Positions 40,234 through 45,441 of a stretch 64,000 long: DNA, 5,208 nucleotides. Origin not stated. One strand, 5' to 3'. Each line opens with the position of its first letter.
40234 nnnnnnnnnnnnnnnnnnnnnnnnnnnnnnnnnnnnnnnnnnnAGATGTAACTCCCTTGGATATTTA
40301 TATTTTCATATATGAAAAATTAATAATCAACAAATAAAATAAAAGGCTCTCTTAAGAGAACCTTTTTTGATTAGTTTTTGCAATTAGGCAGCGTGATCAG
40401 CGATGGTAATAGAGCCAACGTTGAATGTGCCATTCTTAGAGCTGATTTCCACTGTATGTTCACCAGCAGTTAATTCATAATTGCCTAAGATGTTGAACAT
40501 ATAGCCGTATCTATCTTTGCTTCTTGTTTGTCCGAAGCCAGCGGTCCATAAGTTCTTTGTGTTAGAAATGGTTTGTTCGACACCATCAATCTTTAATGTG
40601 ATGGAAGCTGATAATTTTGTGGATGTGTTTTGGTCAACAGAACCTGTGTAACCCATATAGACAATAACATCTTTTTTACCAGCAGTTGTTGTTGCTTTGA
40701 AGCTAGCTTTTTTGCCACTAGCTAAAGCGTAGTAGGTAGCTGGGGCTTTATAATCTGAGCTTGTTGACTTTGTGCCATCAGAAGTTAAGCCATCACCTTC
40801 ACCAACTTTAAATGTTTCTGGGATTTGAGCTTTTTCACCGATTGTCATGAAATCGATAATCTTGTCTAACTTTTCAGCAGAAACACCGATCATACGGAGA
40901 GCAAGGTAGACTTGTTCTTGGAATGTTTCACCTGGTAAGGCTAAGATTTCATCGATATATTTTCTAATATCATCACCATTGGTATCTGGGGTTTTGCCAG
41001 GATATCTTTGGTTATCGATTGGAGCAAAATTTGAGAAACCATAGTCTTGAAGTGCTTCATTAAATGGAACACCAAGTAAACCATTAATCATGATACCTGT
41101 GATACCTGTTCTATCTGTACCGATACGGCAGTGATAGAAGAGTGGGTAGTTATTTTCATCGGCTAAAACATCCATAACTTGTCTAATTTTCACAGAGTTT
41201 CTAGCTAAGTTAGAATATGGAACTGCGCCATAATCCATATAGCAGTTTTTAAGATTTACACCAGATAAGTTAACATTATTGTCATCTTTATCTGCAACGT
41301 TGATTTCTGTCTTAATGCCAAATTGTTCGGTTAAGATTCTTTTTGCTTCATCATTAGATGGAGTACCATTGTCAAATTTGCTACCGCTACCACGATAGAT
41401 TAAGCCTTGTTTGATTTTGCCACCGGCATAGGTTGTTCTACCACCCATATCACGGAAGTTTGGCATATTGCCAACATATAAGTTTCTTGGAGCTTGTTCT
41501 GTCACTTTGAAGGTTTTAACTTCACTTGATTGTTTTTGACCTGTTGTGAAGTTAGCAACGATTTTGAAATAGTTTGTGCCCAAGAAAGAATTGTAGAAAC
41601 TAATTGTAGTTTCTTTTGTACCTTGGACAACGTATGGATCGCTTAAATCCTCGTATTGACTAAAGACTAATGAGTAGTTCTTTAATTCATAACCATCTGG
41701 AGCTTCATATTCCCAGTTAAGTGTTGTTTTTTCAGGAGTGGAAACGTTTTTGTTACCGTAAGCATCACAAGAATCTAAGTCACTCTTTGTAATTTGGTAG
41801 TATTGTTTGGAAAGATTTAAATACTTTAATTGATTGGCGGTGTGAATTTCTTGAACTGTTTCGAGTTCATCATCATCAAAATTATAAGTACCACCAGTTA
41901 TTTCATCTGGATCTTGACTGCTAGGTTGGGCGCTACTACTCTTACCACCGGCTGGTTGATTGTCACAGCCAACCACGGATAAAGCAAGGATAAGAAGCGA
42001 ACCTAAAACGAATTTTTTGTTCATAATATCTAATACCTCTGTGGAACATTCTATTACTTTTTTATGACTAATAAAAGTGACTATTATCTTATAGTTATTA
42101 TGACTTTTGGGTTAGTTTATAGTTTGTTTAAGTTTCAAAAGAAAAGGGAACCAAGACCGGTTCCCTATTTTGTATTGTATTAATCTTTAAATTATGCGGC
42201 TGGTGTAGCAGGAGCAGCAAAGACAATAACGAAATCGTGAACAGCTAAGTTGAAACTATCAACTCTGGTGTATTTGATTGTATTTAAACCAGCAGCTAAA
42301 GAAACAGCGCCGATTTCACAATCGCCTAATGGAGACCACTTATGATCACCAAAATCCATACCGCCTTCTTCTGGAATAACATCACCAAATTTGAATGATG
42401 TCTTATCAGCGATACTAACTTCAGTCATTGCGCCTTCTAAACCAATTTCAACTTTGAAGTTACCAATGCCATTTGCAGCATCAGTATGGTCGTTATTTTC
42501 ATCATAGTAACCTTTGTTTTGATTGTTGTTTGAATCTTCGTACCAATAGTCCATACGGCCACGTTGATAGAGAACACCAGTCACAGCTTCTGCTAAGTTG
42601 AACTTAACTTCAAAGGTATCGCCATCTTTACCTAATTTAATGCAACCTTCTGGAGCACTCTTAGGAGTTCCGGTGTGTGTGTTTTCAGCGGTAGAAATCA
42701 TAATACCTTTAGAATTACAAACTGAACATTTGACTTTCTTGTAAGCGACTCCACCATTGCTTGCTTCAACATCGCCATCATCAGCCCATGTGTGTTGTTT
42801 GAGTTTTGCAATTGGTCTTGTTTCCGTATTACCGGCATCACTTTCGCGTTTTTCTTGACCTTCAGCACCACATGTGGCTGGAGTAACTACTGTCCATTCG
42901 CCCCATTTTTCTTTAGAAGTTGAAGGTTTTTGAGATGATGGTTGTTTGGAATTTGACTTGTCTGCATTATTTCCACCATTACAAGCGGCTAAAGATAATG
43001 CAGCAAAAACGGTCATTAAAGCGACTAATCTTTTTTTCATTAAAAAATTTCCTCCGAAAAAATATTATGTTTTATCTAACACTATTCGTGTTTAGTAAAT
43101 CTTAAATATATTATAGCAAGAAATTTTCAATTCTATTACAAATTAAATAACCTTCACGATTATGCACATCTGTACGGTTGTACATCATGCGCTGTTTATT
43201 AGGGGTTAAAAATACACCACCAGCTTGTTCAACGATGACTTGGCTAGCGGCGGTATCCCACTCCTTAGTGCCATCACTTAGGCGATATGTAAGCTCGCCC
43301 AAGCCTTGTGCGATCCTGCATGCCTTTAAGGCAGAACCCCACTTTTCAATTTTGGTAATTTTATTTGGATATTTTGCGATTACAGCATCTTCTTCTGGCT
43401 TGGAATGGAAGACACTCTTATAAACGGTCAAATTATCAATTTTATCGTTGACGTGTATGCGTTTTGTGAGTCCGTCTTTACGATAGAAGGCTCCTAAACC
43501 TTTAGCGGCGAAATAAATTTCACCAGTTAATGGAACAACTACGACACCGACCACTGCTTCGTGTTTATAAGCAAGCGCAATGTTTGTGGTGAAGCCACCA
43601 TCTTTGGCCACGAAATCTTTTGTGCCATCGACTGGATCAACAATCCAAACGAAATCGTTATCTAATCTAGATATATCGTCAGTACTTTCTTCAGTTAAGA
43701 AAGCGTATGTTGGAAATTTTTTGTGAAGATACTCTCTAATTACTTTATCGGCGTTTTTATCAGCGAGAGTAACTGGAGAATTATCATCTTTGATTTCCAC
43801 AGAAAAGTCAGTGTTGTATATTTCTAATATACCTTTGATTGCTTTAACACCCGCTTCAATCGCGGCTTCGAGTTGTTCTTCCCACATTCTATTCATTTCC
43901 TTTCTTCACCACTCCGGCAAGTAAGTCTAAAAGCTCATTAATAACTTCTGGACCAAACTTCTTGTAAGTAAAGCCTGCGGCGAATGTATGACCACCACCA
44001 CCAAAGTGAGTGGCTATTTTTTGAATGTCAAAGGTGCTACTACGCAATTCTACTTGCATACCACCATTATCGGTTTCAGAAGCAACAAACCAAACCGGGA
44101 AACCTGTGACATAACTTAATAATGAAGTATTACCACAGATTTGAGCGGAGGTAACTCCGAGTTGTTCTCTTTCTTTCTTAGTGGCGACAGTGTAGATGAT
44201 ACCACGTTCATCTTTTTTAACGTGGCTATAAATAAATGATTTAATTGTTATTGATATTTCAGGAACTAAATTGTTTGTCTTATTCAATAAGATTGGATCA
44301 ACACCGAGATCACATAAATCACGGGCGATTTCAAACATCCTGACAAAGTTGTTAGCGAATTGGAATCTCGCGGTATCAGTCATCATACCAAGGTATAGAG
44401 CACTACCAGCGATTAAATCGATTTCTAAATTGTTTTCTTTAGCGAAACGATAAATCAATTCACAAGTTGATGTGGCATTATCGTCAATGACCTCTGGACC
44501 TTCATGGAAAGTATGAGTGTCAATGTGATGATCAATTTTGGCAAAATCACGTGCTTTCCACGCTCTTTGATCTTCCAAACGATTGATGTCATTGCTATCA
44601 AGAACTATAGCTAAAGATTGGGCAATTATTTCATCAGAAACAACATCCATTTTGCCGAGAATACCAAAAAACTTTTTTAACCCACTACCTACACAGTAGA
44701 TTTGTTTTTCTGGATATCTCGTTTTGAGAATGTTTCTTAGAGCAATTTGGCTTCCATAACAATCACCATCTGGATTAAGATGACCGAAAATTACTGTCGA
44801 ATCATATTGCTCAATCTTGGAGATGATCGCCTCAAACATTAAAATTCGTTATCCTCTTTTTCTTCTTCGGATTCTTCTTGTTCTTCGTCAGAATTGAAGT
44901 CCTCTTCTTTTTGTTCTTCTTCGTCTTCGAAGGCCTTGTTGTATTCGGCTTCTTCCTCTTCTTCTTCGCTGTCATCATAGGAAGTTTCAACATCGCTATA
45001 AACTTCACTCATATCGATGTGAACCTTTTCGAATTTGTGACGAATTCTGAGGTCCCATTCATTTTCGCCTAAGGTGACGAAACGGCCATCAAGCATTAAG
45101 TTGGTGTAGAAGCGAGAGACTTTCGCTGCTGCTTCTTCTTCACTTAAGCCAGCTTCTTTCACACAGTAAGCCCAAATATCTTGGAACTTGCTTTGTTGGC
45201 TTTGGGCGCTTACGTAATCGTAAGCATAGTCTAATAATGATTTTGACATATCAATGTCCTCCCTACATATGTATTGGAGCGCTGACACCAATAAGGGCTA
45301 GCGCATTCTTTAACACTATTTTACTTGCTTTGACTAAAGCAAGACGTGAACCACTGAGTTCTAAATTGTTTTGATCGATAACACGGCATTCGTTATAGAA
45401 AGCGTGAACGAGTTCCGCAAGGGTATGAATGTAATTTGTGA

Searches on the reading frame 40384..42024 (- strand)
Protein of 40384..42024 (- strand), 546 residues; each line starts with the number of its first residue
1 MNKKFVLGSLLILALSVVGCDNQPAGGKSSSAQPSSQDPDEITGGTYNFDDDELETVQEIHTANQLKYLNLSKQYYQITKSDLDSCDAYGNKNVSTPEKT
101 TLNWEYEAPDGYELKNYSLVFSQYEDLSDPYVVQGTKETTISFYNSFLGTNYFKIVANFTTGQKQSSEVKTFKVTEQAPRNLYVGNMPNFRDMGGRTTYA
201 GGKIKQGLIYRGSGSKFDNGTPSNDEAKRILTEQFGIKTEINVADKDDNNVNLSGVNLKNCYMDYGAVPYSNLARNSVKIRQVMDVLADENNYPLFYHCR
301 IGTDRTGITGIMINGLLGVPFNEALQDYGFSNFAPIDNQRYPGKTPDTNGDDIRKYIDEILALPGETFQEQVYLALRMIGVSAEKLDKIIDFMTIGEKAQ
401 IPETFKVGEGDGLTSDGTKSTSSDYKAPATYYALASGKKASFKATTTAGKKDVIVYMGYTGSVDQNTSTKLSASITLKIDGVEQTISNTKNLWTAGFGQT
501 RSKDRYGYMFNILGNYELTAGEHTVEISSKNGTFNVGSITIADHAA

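Call 3: search_protein_families(library=pfam, proteins=[window:40384-42024:-], max_evalue=0.01)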
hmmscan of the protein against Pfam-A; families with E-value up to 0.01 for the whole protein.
window:40384-42024:- (546 aa): 2 families
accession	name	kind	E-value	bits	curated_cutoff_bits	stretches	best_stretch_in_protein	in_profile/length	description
PF13350.11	Y_phosphatase3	-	2.9e-19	70.5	22.2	1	186-339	5-176/240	Tyrosine phosphatase family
PF03162.18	Y_phosphatase2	-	0.0004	20.5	27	1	273-328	72-127/165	Tyrosine phosphatase family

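Call 4: search_protein_families(library=ncbifam, proteins=[window:40384-42024:-], max_evalue=0.01)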
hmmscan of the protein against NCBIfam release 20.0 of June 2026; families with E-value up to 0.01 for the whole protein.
window:40384-42024:- (546 aa): 0 families

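Call 15: find_homologous_proteins(query=window:40384-42024:-, max_evalue=0.001)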
Query window:40384-42024:- (546 aa): 949 proteins with E <= 0.001 among 8000 candidates; the best 120 are listed.
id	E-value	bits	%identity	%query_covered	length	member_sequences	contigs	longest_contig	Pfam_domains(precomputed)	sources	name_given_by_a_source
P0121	0.0e+0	1162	94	100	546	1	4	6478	PF13350.12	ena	-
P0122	0.0e+0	1135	92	100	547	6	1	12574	PF13350.12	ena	-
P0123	0.0e+0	1111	90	100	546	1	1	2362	PF13350.12,PF03162.19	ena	-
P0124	0.0e+0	1024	82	100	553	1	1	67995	PF13350.12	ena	-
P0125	0.0e+0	1014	81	100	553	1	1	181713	PF13350.12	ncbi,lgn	-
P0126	2.5e-297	1005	81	100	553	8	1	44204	PF13350.12,PF03162.19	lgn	-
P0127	1.5e-296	1002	81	100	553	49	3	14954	PF13350.12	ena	-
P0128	2.7e-294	995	80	100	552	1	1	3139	PF13350.12,PF03162.19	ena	-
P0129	1.6e-293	992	80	100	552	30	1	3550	PF13350.12,PF03162.19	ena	-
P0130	1.9e-293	992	80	100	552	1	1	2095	PF13350.12,PF03162.19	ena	-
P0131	9.7e-293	990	80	100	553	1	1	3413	PF13350.12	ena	-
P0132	5.5e-289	977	79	100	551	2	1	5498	PF13350.12,PF03162.19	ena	-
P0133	7.3e-289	977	79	100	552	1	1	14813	PF13350.12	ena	-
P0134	9.8e-289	977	79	100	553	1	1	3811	PF13350.12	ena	-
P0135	9.3e-288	973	78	100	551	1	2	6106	PF13350.12,PF03162.19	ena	-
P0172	3.0e-267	906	73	100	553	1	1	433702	PF13350.12,PF03162.19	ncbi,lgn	-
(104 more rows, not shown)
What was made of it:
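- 40384..42024 (-): P3: 546-aa lipoprotein: lipobox VVGC, linker, FN3-like, phosphatase (P-loop at 41104..41133), CBM6/35-like module. More than 900 homologs (call 15).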

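Call 52: find_encoding_contigs(protein=P0172, flank=10000, max_places=2)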
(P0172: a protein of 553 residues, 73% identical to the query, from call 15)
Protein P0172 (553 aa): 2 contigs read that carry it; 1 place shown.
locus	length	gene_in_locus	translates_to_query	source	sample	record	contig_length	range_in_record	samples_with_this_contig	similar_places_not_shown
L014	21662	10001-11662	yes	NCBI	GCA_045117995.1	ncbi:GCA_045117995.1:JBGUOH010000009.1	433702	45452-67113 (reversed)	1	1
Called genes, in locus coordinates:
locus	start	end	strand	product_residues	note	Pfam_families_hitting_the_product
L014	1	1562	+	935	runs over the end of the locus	PF00005:ABC_tran, PF02463:SMC_N, PF13476:AAA_23 (weak), PF02687:FtsX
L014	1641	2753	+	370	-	PF01926:MMR_HSR1, PF02421:FeoB_N, PF06071:YchF-GTPase_C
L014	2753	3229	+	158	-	PF02542:YgbB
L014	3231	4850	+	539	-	PF03485:Arg_tRNA_synt_N, PF00750:tRNA-synt_1d, PF05746:DALR_1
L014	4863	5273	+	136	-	-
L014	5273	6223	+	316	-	PF01368:DHH, PF02272:DHHA1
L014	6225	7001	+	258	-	PF00459:Inositol_P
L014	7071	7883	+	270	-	-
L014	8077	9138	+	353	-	-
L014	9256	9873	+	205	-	-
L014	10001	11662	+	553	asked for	PF13350:Y_phosphatase3, PF03162:Y_phosphatase2 (faint)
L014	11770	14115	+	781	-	PF13350:Y_phosphatase3, PF03162:Y_phosphatase2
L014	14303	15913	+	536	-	PF26182:Ig_NUP210_5th (faint), PF02368:Big_2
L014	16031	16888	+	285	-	PF00248:Aldo_ket_red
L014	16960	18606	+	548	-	PF00749:tRNA-synt_1c, PF03950:tRNA-synt_1c_C, PF20974:tRNA-synt_1c_C2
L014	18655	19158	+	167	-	PF02559:CarD_TRCF_RID (faint), PF21095:CarD_C (weak)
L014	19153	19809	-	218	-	PF00702:Hydrolase, PF13419:HAD_2, PF13242:Hydrolase_like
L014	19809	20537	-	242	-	PF02146:SIR2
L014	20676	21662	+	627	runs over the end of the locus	PF04932:Wzy_C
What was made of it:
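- The P3-P2 pair is conserved in a ruminal MAG (call 52).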

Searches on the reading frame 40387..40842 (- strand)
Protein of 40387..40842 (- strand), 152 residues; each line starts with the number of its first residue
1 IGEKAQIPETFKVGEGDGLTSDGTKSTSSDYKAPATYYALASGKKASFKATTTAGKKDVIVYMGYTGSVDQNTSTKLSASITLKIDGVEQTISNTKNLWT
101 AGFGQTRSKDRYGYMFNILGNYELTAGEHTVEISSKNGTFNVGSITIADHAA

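Call 64: search_protein_families(library=pfam, proteins=[window:40387-40842:-], max_evalue=10)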
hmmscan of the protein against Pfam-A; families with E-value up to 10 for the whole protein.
window:40387-40842:- (152 aa): 1 family
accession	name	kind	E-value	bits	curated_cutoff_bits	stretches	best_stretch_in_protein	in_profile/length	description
PF16990.11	CBM_35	-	0.039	14.7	28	1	121-147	92-118/121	Carbohydrate binding module (family 35)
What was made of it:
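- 40387..40797 (-): P3 C-terminal CBM6/35-like module, aa ~410-546. Weak CBM_35 hit E 0.039 (call 64).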

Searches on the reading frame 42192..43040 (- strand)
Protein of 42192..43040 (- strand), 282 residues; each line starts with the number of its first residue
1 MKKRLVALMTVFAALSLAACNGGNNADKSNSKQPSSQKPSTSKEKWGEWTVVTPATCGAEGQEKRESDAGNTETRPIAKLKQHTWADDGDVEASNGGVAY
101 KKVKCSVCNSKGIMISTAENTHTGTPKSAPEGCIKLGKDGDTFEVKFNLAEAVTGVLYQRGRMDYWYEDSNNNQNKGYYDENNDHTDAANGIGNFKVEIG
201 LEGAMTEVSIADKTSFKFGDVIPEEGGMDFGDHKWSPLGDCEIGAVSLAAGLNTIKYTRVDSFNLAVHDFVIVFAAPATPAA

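Call 3: search_protein_families(library=pfam, proteins=[window:42192-43040:-], max_evalue=0.01)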
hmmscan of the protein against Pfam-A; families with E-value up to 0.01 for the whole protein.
window:42192-43040:- (282 aa): 0 families
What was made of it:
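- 42192..43040 (-): Fourth lipoprotein (282 aa, lipobox LAAC) upstream of P3, in the same lipoprotein island, with its own terminator. No Pfam hit (call 3).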

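Call 4: search_protein_families(library=ncbifam, proteins=[window:42192-43040:-], max_evalue=0.01)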
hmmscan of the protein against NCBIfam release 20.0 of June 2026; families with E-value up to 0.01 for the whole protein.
window:42192-43040:- (282 aa): 2 families
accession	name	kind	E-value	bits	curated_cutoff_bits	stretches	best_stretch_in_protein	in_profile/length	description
NF045774.1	cytochro_C551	exception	0.0024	17.8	118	1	1-41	1-40/110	cytochrome c551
NF050142.1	PG1828_fam_lipo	equivalog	0.0056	17.4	50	1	1-26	1-25/59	PG1828 family lipoprotein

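Call 64: search_protein_families(library=pfam, proteins=[window:42195-42920:-], max_evalue=10)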
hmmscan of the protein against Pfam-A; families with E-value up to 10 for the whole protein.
window:42195-42920:- (242 aa): 2 families
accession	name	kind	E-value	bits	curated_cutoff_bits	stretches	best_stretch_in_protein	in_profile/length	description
PF08792.16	A2L_zn_ribbon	-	0.036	14.2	22.9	1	62-77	3-18/33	A2L zinc ribbon domain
PF05077.17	DUF678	-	0.11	13.1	24.1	1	63-84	26-47/74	Protein of unknown function (DUF678)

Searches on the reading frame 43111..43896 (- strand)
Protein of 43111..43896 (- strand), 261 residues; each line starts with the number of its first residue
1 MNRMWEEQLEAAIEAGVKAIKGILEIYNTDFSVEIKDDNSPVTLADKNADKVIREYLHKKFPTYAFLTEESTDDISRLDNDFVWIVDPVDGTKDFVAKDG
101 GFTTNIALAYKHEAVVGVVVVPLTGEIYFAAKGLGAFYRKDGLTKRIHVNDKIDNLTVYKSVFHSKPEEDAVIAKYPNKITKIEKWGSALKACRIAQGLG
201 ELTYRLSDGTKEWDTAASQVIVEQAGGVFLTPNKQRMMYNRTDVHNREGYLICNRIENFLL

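Call 28: search_protein_families(library=pfam, proteins=[window:43111-43896:-], max_evalue=0.001)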
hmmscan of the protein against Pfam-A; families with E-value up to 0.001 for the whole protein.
window:43111-43896:- (261 aa): 1 family
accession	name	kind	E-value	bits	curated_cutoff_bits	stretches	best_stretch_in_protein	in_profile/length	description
PF00459.30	Inositol_P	-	3.6e-51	174.7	27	1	5-246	2-252/271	Inositol monophosphatase family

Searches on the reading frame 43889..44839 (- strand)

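Call 28: search_protein_families(library=pfam, proteins=[window:43889-44839:-], max_evalue=0.001)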
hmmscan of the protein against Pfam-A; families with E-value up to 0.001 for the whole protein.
window:43889-44839:- (316 aa): 2 families
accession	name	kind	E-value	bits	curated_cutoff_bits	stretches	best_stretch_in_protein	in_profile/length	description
PF01368.27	DHH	-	3.6e-15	56.8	28.1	1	15-152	2-125/125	DHH family, N-terminal domain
PF02272.25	DHHA1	-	7.8e-11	42.8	25.9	1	240-312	24-101/102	DHHA1 domain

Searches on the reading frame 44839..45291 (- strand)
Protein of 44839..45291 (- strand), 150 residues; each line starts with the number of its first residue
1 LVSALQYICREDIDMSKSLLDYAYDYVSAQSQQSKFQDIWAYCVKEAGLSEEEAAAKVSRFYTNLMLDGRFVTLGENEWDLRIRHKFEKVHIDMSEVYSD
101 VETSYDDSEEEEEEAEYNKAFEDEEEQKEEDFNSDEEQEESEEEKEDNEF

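Call 28: search_protein_families(library=pfam, proteins=[window:44839-45291:-], max_evalue=0.001)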
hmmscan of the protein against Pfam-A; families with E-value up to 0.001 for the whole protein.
window:44839-45291:- (150 aa): 1 family
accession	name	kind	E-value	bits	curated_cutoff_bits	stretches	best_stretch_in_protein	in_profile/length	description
PF05066.19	HARE-HTH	-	0.00035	21.3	25.9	1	36-82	20-69/71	HB1, ASXL, restriction endonuclease HTH domain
